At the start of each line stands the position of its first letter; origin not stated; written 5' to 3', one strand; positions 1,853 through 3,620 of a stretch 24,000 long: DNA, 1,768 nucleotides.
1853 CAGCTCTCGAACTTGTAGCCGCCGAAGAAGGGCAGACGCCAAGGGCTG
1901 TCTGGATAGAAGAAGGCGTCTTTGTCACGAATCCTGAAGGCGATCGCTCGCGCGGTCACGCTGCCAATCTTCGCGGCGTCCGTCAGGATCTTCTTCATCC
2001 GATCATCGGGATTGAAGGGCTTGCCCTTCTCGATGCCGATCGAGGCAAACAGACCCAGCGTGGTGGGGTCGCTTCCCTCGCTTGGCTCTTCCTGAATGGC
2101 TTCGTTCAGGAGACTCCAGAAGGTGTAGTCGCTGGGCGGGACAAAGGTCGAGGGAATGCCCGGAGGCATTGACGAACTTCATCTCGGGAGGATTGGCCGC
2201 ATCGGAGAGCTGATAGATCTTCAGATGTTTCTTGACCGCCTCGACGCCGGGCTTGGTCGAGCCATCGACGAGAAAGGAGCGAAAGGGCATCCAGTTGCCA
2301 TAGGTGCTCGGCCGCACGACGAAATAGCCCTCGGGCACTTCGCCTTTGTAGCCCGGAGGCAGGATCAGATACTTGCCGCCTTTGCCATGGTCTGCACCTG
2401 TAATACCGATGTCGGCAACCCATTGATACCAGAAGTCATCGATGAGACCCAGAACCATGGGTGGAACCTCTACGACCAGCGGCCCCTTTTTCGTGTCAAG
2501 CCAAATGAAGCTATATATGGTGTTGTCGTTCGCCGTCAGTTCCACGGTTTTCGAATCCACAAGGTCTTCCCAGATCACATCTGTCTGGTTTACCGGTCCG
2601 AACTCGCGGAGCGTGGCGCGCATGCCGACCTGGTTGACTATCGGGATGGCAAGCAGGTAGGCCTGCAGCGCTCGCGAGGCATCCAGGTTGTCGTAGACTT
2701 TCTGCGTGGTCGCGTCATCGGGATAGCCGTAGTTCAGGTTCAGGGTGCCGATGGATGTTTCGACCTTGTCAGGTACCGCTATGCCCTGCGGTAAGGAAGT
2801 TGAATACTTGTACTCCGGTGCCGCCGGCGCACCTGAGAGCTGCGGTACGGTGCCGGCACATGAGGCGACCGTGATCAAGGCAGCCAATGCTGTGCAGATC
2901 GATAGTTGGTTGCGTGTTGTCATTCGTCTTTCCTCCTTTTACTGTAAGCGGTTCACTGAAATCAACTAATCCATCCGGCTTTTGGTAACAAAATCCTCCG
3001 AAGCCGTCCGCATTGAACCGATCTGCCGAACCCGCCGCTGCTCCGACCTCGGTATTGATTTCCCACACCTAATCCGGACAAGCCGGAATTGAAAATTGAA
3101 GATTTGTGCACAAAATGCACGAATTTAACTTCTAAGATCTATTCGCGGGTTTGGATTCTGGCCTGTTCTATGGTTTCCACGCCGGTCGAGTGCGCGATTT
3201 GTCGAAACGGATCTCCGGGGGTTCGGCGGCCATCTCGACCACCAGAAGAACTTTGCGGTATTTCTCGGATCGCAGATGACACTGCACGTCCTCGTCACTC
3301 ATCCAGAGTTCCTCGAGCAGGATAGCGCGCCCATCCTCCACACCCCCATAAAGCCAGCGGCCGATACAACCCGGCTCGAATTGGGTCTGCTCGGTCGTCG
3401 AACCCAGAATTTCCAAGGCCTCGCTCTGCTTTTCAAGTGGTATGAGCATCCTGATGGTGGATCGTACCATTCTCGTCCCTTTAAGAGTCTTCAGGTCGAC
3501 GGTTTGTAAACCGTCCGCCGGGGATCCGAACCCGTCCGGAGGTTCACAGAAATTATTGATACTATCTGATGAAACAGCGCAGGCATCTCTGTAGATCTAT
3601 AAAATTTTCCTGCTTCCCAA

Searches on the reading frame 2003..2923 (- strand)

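Call 5: search_protein_families(library=pfam, proteins=[window:2003-2923:-])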
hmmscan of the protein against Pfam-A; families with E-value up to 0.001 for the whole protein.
window:2003-2923:- (306 aa): 1 family
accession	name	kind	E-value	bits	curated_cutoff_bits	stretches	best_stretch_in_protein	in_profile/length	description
PF06863.17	DUF1254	-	1.7e-27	96.7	22.2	1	118-237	7-132/133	Protein of unknown function (DUF1254)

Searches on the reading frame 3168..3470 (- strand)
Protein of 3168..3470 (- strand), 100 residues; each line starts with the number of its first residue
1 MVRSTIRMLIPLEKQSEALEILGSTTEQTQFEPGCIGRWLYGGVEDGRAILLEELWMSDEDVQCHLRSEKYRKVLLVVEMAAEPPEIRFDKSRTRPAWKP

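Call 5: search_protein_families(library=pfam, proteins=[window:3168-3470:-])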
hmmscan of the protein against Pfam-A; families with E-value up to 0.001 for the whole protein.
window:3168-3470:- (100 aa): 1 family
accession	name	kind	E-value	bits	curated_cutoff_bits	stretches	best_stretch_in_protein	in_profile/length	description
PF03992.22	ABM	-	2e-07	31.5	23.1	1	1-73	1-74/78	Antibiotic biosynthesis monooxygenase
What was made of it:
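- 3168..3470 (-): ABM-domain gene (100 aa), the first gene downstream of promoter B and the most widely conserved target of this activator family. Pfam ABM E 2e-7 (call 5).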

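Call 29: find_encoding_contigs(protein=window:3168-3470:-, flank=8000, max_places=6)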
Protein window:3168-3470:- (100 aa): no gene with exactly this product is on record in the collection.
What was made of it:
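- Tried and rejected: The exact ABM protein is not on record in the contig index (call 29).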

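Call 33: search_protein_families(library=ncbifam, proteins=[window:3168-3470:-], max_evalue=0.001)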
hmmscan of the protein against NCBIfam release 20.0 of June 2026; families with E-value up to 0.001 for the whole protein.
window:3168-3470:- (100 aa): 0 families

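Call 49: search_solved_structures(query=window:3168-3470:-, max_evalue=1)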
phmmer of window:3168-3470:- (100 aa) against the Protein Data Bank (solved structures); distinct sequences matched with E-value up to 1: 12.
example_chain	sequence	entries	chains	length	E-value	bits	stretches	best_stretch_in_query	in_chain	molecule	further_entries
4dpo_A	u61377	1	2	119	5.7e-05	26.2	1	7-78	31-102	Conserved protein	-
1q8b_A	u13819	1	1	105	0.021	17.9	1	16-68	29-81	Protein yjcS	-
1pc2_A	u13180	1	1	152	0.11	15.7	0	6-56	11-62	mitochondria fission protein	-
3fgv_A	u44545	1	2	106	0.24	14.6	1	17-68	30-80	uncharacterized protein with ferredoxin-like fold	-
9avc_A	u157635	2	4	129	0.43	13.7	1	6-57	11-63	Mitochondrial fission 1 protein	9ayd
1nzn_A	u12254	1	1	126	0.57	13.3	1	6-57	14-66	Fission protein Fis1p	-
7yka_A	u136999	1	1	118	0.68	13.1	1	6-57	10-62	Mitochondrial fission 1 protein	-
7yka_B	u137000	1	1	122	0.73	13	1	6-57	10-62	Fis1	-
8u1z_A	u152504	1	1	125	0.74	13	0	6-57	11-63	Mitochondrial fission 1 protein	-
7ya9_A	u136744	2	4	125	0.77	12.9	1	6-57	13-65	Mitochondrial fission 1 protein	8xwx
9avb_A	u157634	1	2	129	0.81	12.8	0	6-57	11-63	Mitochondrial fission 1 protein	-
4zos_A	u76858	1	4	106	0.97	12.6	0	14-75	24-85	protein YE0340 from Yersinia enterocolitica subsp. enterocolitica 8081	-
